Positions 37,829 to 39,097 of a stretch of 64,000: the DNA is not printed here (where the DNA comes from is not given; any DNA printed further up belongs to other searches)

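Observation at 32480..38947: Candidate amide/amino-alcohol decoration module inside the CPS locus: HisC/CobD-like PLP enzyme + CapA metallophosphoesterase + sugar-transfer ATP-grasp + OCD/mu-crystallin dehydrogenase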

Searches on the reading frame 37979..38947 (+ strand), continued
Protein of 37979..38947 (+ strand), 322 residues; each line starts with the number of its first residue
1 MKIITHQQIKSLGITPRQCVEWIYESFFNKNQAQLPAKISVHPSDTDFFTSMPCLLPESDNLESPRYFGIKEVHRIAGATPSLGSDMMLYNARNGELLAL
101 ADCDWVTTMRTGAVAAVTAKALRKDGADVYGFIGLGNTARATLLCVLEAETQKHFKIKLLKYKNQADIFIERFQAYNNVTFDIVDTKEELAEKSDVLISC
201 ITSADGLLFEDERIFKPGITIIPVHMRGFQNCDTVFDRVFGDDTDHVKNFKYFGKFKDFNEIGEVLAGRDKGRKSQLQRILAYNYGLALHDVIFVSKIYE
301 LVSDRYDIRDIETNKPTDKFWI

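Call 52: find_encoding_contigs(protein=P0181, flank=8000, max_places=2)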
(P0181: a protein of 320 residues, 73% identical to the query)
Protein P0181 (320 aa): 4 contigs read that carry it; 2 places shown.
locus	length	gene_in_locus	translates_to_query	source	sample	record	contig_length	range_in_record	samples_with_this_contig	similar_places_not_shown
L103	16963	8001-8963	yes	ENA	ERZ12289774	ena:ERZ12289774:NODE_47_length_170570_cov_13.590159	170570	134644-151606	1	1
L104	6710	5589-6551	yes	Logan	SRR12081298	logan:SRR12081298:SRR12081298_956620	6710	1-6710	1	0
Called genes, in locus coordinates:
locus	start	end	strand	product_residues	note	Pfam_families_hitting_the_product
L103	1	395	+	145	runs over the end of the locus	PF00132:Hexapep (weak)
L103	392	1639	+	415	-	PF07470:Glyco_hydro_88 (faint)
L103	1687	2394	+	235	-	PF03808:Glyco_tran_WecG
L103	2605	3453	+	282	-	PF02563:Poly_export, PF10531:SLBB (weak), PF22461:SLBB_2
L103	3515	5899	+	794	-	PF01656:CbiA (faint), PF13807:GNVR (weak), PF09140:MipZ (faint), PF13614:AAA_31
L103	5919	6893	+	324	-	PF00535:Glycos_transf_2, PF10111:Glyco_tranf_2_2, PF13641:Glyco_tranf_2_3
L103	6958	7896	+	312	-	PF13506:Glyco_transf_21, PF13641:Glyco_tranf_2_3 (weak), PF00535:Glycos_transf_2, PF10111:Glyco_tranf_2_2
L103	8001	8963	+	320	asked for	PF02423:OCD_Mu_crystall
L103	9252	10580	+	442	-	PF13175:AAA_15, PF02463:SMC_N (weak), PF13304:AAA_21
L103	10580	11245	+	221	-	PF13707:RloB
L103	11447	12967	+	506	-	PF01943:Polysacc_synt, PF13440:Polysacc_synt_3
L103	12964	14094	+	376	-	PF00037:Fer4 (faint), PF12838:Fer4_7, PF13187:Fer4_9 (weak), PF14697:Fer4_21 (weak), PF04422:FrhB_FdhB_N (weak), PF04432:FrhB_FdhB_C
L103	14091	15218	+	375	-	PF04230:PS_pyruv_trans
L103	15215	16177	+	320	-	PF00535:Glycos_transf_2, PF10111:Glyco_tranf_2_2, PF13641:Glyco_tranf_2_3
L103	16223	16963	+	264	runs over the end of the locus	-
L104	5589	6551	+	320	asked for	PF02423:OCD_Mu_crystall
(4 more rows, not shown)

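Call 67: search_protein_families(library=pfam, proteins=[L096:1560-2801:+, L096:2804-3166:+], max_evalue=0.001)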
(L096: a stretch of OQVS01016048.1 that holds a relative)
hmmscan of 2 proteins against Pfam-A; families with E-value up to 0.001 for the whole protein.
L096:1560-2801:+ (413 aa): 3 families
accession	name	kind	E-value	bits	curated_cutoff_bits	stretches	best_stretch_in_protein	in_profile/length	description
PF00266.25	Aminotran_5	-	3.6e-85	286.6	21.5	1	24-385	1-370/371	Aminotransferase class-V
PF01041.23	DegT_DnrJ_EryC1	-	2.3e-06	27.5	19.8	1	105-203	59-152/360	DegT/DnrJ/EryC1/StrS aminotransferase family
PF01212.27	Beta_elim_lyase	-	8.8e-06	25.7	27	1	85-204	50-176/288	Beta-eliminating lyase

L096:2804-3166:+ (120 aa): 1 family
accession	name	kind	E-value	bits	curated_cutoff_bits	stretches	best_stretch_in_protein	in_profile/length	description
PF01592.21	NifU_N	-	7e-48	162.4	22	1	1-118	1-120/127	NifU-like N terminal domain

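Call 88: search_solved_structures(query=window:37979-38947:+, max_evalue=1e-7, show_alignments=5)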
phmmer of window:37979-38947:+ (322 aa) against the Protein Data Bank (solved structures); distinct sequences matched with E-value up to 1e-7: 6.
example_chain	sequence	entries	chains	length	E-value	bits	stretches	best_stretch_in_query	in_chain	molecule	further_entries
6t3e_A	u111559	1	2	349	1.1e-15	60.6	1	15-205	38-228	DELTA1-pyrroline-2-carboxylate reductase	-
1omo_A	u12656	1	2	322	7.7e-11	44.8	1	3-301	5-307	alanine dehydrogenase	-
1vll_A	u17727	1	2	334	8.9e-11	44.6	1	3-301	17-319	alanine dehydrogenase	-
4bv8_A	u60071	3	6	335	5.2e-10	42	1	68-300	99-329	THIOMORPHOLINE-CARBOXYLATE DEHYDROGENASE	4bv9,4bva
4m54_A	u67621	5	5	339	2e-08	36.8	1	91-301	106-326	Putative ornithine cyclodeaminase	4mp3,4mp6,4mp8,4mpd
2i99_A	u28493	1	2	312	3.5e-08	36.1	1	66-299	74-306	Mu-crystallin homolog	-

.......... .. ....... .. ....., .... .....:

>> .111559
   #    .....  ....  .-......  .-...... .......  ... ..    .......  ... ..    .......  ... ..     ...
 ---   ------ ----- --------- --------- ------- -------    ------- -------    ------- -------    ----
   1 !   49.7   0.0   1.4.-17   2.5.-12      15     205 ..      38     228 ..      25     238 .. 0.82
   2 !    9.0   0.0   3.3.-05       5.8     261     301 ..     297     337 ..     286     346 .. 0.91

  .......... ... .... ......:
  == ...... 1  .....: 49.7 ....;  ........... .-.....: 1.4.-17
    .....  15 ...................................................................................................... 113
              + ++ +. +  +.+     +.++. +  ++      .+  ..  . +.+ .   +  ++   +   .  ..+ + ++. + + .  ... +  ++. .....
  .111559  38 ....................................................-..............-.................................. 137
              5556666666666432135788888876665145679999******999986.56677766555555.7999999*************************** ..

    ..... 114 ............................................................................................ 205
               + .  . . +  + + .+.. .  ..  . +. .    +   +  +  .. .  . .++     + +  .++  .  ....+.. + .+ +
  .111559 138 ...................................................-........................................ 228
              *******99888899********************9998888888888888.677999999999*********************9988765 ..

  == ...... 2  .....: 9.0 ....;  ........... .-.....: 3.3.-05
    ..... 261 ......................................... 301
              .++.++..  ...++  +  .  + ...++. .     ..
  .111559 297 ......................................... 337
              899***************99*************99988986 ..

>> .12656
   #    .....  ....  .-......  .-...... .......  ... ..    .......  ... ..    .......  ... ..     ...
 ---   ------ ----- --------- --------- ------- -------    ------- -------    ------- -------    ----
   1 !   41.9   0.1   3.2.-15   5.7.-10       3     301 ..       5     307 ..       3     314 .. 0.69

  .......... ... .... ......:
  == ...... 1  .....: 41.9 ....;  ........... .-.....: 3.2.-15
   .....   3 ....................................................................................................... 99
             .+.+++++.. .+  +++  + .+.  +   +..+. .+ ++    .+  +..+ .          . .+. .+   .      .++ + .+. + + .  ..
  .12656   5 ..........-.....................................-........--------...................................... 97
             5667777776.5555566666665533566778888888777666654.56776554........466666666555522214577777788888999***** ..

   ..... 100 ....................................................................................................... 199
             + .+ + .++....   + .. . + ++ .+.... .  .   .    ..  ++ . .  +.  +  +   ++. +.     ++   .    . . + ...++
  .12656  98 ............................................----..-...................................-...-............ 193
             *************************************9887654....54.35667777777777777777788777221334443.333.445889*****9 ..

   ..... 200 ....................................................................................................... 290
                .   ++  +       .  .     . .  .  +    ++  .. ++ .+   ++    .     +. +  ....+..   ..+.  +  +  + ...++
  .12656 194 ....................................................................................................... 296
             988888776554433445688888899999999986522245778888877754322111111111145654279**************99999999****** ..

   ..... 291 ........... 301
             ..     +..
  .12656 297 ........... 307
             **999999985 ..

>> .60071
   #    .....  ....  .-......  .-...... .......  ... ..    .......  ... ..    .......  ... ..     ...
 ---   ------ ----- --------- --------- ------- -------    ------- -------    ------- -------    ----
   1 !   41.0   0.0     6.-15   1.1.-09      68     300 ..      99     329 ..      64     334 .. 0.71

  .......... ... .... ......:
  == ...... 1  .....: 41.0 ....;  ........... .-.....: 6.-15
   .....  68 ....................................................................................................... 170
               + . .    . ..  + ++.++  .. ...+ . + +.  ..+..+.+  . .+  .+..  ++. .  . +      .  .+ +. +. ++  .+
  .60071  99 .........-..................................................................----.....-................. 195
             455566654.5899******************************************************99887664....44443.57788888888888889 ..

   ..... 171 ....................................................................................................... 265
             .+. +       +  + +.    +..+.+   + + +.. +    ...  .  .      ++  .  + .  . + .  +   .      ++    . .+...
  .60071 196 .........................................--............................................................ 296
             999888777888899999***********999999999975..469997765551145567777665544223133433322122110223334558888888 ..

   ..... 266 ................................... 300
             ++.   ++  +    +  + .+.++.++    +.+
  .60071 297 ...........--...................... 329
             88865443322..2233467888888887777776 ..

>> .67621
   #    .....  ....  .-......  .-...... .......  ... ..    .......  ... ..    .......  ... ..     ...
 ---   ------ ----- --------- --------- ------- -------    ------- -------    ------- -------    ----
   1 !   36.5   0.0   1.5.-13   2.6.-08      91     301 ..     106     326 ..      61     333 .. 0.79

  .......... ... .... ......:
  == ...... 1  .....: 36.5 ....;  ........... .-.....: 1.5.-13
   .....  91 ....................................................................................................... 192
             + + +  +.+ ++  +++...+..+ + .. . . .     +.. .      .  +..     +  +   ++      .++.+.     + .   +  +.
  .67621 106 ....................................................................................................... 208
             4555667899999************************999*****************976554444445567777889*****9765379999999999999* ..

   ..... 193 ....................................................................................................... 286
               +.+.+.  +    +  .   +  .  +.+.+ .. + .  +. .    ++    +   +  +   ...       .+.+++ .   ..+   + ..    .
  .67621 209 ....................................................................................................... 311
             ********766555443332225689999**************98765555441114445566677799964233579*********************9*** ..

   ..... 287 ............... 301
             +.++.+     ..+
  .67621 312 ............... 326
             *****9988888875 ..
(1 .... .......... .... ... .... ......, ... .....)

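Call 99: search_protein_families(library=pfam, proteins=[L089:5915-6154:+], max_evalue=10)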
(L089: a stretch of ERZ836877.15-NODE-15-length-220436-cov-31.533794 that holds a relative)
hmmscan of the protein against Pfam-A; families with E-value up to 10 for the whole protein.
L089:5915-6154:+ (79 aa): 2 families
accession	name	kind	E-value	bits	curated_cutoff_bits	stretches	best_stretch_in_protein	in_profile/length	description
PF03085.20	RAP-1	-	0.061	13.4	25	1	22-66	140-187/244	Rhoptry-associated protein 1 (RAP-1)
PF13224.11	DUF4032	-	0.079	13.3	23.8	1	9-69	86-145/163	Domain of unknown function (DUF4032)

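Call 100: predict_structure(alignment_id=A2)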
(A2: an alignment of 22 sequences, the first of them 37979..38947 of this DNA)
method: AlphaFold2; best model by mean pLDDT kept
length: 322 residues; sequences in the alignment: 22
mean_pLDDT: 85.2   pTM: 0.85
mean pLDDT of the five models: 85.2, 80.4, 78.4, 77.2, 71.7
residues with pLDDT >= 90: 165; 70-90: 110; 50-70: 38; < 50: 9
segments of 3 or more residues with pLDDT < 50: 315-322
pLDDT, mean of each block of 10 residues (from residue 1): 88 94 91 87 81 92 91 79 86 94 92 93 94 91 93 92 91 91 95 94 73 89 74 76 66 73 90 93 80 95 69 47 42
secondary structure, 60 per line:
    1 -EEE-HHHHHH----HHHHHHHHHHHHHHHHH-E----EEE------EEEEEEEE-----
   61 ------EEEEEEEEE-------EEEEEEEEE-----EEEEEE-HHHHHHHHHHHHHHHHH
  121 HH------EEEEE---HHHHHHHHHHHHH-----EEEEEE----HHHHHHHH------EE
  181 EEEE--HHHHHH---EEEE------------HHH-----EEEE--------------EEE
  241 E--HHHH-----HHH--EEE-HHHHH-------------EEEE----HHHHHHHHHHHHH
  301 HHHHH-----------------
elements in order: E2-4 H6-11 H16-32 E39-41 E48-55 E67-75 E83-91 E97-102 H104-122 E129-133 H137-149 E155-160 H165-172 E179-184 H187-192 E196-199 E220-223 E238-241 H244-247 E258-260 H262-266 E280-283 H288-305

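Call 102: fold_search(model_id=the predicted structure, library=pdb)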
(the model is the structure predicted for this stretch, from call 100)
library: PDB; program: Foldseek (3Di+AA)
matches with E <= 10: 1448; with E <= 0.001: 87
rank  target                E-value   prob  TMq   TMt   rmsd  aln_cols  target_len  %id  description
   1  6t3e_B                1.8e-23  1.00  0.80  0.80   3.0       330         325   23  Structure of Thermococcus litoralis Delta(1)-pyrroline-2-carboxylate reductase in complex with NADH and L-proline (released 2020-05-13)
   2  1vll_A                1.0e-22  1.00  0.77  0.77   3.5       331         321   22  Crystal structure of alanine dehydrogenase (AF1665) from Archaeoglobus fulgidus at 2.80 A resolution (released 2004-09-21)
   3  1omo_A                1.8e-22  1.00  0.77  0.78   3.3       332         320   22  alanine dehydrogenase dimer w/bound NAD (archaeal) (released 2004-07-06)
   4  6t3e_A                4.5e-22  1.00  0.80  0.80   3.0       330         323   23  Structure of Thermococcus litoralis Delta(1)-pyrroline-2-carboxylate reductase in complex with NADH and L-proline (released 2020-05-13)
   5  4bv8_A                6.5e-22  1.00  0.71  0.75   4.3       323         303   19  Crystal structure of the apo form of mouse Mu-crystallin. (released 2014-02-05)
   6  4m54                  1.1e-21  1.00  0.77  0.80   3.3       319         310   19  The structure of the staphyloferrin B precursor biosynthetic enzyme SbnB bound to N-(1-amino-1-carboxyl-2-ethyl)-glutami (released 2014-07-09)
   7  4mp6                  1.3e-21  1.00  0.80  0.77   3.2       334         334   19  Staphyloferrin B precursor biosynthetic enzyme SbnB bound to citrate and NAD+ (released 2014-03-05)
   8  4bv9_A                2.0e-21  1.00  0.77  0.81   3.4       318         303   20  Crystal structure of the NADPH form of mouse Mu-crystallin. (released 2014-02-05)
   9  4bv9_B                2.6e-21  1.00  0.74  0.78   3.8       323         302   19  Crystal structure of the NADPH form of mouse Mu-crystallin. (released 2014-02-05)
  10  4bva_B                2.8e-21  1.00  0.74  0.78   4.0       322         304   19  Crystal structure of the NADPH-T3 form of mouse Mu-crystallin. (released 2014-02-05)
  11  7cxs_A                4.7e-21  1.00  0.70  0.69   5.0       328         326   18  Crystal structure of CmnK, a L-Dap formation enzyme in capreomycin biosynthesis (released 2021-07-14)
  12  7cxs_B                7.7e-21  1.00  0.71  0.70   4.7       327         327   18  Crystal structure of CmnK, a L-Dap formation enzyme in capreomycin biosynthesis (released 2021-07-14)
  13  4bva_A                1.2e-20  1.00  0.73  0.77   4.0       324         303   18  Crystal structure of the NADPH-T3 form of mouse Mu-crystallin. (released 2014-02-05)
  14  7rbp_A                1.4e-20  1.00  0.74  0.73   4.1       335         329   17  Medicago truncatula D-1-piperideine-2-carboxylic acid reductase (released 2022-07-06)
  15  1u7h_B                2.1e-20  1.00  0.77  0.73   4.5       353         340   17  Structure and a Proposed Mechanism for Ornithine Cyclodeaminase from Pseudomonas putida (released 2004-11-09)
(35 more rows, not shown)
